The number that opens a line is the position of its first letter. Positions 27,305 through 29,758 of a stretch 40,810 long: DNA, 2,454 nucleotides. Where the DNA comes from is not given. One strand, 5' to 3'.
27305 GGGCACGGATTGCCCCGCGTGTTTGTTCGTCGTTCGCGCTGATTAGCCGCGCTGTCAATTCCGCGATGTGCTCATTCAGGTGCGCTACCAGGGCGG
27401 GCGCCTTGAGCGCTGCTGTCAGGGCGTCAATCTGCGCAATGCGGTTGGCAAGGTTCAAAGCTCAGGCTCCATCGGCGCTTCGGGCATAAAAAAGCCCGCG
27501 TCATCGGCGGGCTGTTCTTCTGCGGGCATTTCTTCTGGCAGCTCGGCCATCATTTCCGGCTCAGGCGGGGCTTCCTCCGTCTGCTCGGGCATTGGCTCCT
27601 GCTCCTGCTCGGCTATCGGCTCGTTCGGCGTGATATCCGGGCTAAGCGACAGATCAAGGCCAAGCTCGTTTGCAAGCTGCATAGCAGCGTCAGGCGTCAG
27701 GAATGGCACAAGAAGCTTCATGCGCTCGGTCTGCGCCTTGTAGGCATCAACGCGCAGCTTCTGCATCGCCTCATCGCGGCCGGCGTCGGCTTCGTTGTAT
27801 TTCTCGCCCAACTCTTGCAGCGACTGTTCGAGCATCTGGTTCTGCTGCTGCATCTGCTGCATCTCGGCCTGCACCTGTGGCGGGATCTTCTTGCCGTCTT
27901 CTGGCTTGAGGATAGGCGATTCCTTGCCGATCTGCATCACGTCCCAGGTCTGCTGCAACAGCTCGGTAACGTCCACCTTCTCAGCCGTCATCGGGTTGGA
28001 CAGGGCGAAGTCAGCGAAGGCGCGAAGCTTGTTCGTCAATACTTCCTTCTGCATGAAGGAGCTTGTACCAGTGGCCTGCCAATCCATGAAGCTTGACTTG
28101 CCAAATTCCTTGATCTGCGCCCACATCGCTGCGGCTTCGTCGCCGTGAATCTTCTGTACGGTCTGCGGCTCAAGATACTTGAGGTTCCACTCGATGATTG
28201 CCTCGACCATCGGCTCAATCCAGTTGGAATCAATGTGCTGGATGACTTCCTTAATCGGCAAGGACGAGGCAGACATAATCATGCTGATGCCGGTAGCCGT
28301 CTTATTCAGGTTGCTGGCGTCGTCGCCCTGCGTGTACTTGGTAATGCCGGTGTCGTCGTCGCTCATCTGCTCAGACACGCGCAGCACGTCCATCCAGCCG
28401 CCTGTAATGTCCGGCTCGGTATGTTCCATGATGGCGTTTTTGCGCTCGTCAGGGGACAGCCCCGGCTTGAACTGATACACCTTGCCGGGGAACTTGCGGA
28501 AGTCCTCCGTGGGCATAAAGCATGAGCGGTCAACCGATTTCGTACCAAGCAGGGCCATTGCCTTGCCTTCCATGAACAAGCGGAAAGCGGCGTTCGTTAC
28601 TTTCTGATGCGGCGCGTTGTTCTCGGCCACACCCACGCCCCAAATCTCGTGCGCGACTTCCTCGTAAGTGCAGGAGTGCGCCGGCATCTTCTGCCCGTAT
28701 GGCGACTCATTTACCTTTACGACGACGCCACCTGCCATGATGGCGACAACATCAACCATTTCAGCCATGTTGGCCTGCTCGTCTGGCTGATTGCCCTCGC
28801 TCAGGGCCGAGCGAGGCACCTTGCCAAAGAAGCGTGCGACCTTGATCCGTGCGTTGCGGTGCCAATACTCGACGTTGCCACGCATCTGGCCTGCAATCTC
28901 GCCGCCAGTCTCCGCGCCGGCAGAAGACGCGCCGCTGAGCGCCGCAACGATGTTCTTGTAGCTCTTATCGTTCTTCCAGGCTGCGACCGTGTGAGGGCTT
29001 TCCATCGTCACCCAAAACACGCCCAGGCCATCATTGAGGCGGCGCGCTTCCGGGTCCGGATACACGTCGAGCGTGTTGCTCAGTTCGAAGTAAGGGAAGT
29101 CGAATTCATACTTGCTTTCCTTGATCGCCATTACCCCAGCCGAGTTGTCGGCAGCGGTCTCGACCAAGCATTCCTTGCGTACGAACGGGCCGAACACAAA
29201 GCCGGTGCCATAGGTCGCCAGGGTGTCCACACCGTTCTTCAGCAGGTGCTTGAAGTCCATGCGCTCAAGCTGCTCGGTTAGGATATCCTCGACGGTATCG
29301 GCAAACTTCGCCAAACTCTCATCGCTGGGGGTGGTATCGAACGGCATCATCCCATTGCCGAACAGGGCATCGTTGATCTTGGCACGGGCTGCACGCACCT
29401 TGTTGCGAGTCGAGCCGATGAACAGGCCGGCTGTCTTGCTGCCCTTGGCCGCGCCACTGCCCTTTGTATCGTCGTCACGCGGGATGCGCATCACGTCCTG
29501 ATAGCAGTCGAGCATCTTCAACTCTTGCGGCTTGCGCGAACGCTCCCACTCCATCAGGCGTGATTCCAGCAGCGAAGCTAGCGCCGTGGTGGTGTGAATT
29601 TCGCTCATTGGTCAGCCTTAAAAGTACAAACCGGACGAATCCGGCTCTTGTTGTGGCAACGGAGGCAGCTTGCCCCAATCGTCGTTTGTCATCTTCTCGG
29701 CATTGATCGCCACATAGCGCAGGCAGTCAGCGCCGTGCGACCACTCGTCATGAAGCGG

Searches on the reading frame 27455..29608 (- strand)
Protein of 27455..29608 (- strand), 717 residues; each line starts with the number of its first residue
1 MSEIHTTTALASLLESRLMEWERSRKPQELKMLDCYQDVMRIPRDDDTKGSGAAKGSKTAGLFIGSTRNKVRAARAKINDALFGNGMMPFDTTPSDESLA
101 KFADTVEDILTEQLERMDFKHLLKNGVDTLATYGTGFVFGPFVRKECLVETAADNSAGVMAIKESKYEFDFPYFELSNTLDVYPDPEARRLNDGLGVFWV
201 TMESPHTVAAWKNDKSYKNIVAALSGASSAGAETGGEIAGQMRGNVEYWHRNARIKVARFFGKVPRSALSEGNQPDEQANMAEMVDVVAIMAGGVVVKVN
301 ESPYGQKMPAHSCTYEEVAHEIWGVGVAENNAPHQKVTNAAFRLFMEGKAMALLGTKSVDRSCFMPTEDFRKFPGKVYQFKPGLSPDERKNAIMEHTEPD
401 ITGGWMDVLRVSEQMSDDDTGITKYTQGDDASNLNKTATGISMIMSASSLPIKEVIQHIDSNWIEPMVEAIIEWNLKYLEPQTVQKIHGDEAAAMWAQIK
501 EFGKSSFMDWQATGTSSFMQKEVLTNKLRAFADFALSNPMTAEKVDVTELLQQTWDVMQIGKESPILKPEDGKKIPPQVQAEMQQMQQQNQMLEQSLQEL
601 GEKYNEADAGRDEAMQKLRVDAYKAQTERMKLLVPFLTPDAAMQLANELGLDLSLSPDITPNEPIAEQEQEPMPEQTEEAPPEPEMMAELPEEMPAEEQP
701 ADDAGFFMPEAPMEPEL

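Call 90: search_protein_families(library=phrogs, proteins=[window:27455-29608:-], max_evalue=0.00001)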
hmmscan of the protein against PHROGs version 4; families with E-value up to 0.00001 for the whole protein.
window:27455-29608:- (717 aa): 2 families
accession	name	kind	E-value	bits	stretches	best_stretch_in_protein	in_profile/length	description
phrog_332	-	connector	7.7e-39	134.5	1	7-602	7-540/560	head-tail adaptor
phrog_1216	-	head and packaging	3.6e-19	69.8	1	283-677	315-659/714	portal protein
